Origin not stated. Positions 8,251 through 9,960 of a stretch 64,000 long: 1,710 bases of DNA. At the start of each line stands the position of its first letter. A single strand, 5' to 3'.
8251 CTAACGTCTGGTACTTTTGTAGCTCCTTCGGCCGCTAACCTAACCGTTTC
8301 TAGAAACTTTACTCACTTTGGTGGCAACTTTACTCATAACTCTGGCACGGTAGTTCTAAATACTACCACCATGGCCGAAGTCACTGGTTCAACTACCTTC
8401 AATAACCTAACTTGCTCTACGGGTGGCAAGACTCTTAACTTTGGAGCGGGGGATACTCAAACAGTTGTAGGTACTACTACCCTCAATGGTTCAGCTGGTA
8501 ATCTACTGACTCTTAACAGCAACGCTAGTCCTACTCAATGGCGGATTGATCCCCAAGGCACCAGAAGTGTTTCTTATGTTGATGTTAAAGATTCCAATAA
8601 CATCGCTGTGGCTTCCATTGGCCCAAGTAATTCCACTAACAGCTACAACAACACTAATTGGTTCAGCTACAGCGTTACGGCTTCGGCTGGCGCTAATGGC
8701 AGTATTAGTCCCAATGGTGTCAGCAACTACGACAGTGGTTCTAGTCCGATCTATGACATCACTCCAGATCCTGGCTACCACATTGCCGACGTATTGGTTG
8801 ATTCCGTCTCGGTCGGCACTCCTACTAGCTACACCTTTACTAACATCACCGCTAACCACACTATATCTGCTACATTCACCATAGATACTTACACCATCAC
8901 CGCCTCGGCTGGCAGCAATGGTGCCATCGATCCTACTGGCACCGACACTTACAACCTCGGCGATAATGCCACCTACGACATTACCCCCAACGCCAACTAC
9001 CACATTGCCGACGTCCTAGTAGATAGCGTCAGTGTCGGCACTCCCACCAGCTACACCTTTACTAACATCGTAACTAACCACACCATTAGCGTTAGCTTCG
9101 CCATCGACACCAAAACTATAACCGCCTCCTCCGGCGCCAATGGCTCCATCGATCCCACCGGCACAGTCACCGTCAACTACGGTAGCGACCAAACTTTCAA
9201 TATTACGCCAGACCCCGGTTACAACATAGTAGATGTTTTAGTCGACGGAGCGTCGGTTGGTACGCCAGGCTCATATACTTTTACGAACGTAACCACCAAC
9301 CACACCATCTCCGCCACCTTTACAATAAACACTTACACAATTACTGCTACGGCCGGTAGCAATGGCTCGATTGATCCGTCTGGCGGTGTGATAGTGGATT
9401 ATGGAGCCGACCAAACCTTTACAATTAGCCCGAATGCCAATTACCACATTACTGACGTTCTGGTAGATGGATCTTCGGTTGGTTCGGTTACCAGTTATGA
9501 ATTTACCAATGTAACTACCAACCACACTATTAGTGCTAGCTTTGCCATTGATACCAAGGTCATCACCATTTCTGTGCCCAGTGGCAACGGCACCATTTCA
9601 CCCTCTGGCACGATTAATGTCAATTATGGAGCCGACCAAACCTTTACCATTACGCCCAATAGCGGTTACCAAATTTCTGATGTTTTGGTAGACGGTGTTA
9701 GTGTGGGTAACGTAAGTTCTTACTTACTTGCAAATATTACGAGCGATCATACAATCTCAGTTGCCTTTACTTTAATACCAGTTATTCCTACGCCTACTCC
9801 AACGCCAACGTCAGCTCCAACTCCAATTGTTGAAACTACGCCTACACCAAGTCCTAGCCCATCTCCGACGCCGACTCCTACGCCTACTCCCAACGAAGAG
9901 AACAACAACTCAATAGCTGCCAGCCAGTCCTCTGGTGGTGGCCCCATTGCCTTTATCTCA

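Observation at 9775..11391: Giant adhesin-like ectodomain covalently fused to a histidine kinase with a duplicated, split DHp region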

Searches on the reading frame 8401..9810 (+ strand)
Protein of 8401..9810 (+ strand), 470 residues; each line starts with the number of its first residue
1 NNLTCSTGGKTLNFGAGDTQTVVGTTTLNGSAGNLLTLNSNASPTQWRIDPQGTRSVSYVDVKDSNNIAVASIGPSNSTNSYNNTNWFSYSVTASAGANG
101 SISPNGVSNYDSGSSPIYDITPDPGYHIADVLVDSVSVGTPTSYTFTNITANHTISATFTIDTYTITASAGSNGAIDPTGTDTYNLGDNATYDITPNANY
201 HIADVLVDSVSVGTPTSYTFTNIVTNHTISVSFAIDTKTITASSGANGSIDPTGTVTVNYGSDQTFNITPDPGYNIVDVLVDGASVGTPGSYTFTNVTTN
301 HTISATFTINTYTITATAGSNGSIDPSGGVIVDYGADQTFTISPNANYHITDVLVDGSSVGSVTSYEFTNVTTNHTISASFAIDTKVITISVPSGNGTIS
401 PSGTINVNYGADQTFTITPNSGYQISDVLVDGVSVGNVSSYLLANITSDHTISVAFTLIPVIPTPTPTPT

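Call 19: search_protein_families(library=pfam, proteins=[window:8401-9810:+], max_evalue=10)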
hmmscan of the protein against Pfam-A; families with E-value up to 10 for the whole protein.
window:8401-9810:+ (470 aa): 5 families
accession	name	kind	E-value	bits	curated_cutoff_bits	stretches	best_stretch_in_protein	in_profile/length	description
PF18998.6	Flg_new_2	-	1.5e-25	89.4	23.6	5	90-161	1-71/73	Divergent InlB B-repeat domain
PF05494.18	MlaC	-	4.1e-07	30.4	26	1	402-437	111-142/166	MlaC protein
PF02470.25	MlaD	-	1.2e-06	29.1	25.1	2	351-390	19-57/81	MlaD protein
PF02568.20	ThiI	-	0.13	12.3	20.5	1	426-462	109-145/197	Thiamine biosynthesis protein (ThiI)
PF08669.17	GCV_T_C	-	3.2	8.2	25.9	1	348-369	16-37/80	Glycine cleavage T-protein C-terminal barrel domain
